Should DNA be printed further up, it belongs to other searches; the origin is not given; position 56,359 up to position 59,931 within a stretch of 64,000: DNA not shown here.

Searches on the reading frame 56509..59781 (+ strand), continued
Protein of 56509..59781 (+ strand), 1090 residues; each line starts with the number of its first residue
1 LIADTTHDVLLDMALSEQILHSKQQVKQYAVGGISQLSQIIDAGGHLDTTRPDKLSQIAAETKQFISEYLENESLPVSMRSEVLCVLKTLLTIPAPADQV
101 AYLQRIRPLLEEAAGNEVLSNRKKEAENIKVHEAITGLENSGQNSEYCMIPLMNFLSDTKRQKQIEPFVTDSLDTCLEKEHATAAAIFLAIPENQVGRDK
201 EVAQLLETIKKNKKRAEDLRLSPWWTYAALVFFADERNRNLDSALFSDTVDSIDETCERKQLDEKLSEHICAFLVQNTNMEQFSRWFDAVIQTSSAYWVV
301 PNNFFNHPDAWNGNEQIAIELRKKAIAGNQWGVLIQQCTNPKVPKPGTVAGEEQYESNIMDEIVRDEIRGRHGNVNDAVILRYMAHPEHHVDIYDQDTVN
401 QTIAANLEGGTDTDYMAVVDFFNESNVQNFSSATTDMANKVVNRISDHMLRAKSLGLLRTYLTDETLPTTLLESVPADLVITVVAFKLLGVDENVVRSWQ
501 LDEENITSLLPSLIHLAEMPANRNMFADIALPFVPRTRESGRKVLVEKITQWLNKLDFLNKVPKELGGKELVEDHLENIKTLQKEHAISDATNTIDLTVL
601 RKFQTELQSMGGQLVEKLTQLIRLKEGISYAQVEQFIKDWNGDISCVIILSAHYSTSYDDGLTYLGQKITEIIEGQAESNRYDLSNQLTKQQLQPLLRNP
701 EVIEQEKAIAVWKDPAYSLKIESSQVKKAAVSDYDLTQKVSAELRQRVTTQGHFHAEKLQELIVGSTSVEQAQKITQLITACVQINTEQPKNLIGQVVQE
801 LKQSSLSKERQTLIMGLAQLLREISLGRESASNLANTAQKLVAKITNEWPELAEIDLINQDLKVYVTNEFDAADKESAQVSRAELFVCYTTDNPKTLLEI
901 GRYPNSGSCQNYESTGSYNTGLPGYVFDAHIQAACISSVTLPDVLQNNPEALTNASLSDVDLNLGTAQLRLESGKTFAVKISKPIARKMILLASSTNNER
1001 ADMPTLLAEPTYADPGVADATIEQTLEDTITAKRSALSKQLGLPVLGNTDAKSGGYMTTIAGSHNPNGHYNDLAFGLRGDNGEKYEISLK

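Call 91: fold_search(model_id=the predicted structure, library=viral)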
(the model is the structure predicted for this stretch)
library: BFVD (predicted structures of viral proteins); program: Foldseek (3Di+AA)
matches with E <= 10: 79; with E <= 0.001: 0
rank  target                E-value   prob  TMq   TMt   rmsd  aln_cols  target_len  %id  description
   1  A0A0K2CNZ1            1.1e-01  0.72  0.08  0.17  28.9       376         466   11  Uncharacterized protein [Brevibacillus phage SecTim467]
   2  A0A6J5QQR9            4.2e-01  0.14  0.06  0.09  31.1       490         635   12  Caudovirus, tape measure, N-terminal (Fragment) [uncultured Caudovirales phage]
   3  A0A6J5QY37            4.7e-01  0.60  0.08  0.24  31.1       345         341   12  Uncharacterized protein [uncultured Caudovirales phage]
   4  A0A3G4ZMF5            9.5e-01  0.12  0.05  0.08  25.7       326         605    9  glycylpeptide N-tetradecanoyltransferase [Terrestrivirus sp.]
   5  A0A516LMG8            1.4e+00  0.54  0.05  0.28  13.7       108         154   10  (no name in the UniProt tables at hand)
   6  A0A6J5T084            1.7e+00  0.02  0.06  0.05  37.9      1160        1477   10  Uncharacterized protein [uncultured Caudovirales phage]
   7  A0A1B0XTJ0            1.8e+00  0.11  0.06  0.08  30.3       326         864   12  (no name in the UniProt tables at hand)
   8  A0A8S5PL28            1.9e+00  0.77  0.05  0.31   8.0        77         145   14  Uncharacterized protein [Podoviridae sp. ctnCN2]
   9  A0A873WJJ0            1.9e+00  0.25  0.05  0.27  13.0       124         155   10  N-acetyltransferase domain-containing protein [Klebsiella phage Miami]
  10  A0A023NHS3            1.9e+00  0.04  0.08  0.07  36.0       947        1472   13  (no name in the UniProt tables at hand)
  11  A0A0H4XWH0            2.1e+00  0.47  0.05  0.16   9.6       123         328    7  glycylpeptide N-tetradecanoyltransferase [Salmon gill poxvirus]
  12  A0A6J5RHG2            2.5e+00  0.04  0.07  0.09  30.6       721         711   11  Uncharacterized protein [uncultured Caudovirales phage]
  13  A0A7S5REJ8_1          2.5e+00  0.04  0.08  0.09  39.6       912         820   10  (no name in the UniProt tables at hand)
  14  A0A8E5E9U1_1          2.5e+00  0.03  0.07  0.07  37.5       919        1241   11  Structural protein [Tenacibaculum phage Gundel_1]
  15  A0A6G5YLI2            2.6e+00  0.69  0.07  0.39   5.4       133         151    8  (no name in the UniProt tables at hand)
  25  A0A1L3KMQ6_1          3.4e+00  0.01  0.07  0.07  37.5      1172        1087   10  Replicase [Beihai rhabdo-like virus 2]
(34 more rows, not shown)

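Call 94: search_solved_structures(query=A2, max_evalue=10)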
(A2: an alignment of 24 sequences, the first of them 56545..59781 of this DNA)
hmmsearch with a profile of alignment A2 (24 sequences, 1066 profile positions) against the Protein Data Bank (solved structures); distinct sequences matched with E-value up to 10: 16.
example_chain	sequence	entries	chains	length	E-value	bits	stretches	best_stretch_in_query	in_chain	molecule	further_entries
6een_A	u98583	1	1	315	0.00056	21.4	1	84-335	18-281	Designer Pentatricopeptide Protein dPPR10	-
6een_B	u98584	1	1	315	0.00076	21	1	83-335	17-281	Designer Pentatricopeptide Protein dPPR10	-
7suk_NJ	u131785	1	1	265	0.011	17.1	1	170-369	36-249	rRNA biogenesis protein RRP5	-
4wzr_A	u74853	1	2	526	0.086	14.2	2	202-443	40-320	Pumilio domain-containing protein KIAA0020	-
4wzw_A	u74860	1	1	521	0.1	13.9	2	208-442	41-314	Pumilio domain-containing protein KIAA0020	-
1vgk_A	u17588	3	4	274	0.41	11.9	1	442-530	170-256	H-2 class I histocompatibility antigen, K-D alpha chain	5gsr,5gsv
5gr7_A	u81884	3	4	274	0.41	11.9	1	442-530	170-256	H-2 class I histocompatibility antigen, K-D alpha chain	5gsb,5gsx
8d5k_A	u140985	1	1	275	0.42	11.9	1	442-530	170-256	H-2 class I histocompatibility antigen, K-D alpha chain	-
5trz_A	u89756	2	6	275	0.42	11.9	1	442-530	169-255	H-2 class I histocompatibility antigen, K-D alpha chain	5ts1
8d5j_A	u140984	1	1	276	0.42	11.9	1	442-530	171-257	MHC class I heavy chain maturation peptide H-2K(D)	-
4wdi_A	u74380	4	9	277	0.42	11.9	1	442-530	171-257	H-2 class I histocompatibility antigen, K-D alpha chain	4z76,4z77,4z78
2fwo_A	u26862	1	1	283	0.44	11.9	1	442-530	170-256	H-2 class I histocompatibility antigen, K-D alpha chain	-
9gzg_A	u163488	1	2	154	0.96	10.7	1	208-330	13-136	Engineered CTPR protein with glutamic acids for conductivity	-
3nwm_A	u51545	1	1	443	0.97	10.7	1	442-530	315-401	Peptide/beta-2microglobulin/MHC class I H-2Kd chimeric protein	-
6e1i_A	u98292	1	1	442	1.3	10.3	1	443-530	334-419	HLA-A*0201 single chain trimer with murine H2K alpha 3 domain and HPV.16 E7 peptide YMLDLQ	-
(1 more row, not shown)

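Call 95: search_solved_structures(query=A4, max_evalue=10)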
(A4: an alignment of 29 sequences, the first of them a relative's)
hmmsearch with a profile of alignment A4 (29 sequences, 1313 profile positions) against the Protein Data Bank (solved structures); distinct sequences matched with E-value up to 10: 4.
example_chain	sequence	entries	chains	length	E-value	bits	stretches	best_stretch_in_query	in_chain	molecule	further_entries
28jw_e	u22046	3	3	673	1.1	10.6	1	316-454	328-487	uS5c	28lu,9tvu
8x3e_A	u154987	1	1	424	1.8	9.9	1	447-570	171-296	Taxadiene 5-alpha hydroxylase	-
8x1w_A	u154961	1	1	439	1.9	9.8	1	447-570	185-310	Taxadiene 5-alpha hydroxylase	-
4hmy_B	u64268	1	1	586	3.3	9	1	29-292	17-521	AP-1 complex subunit beta-1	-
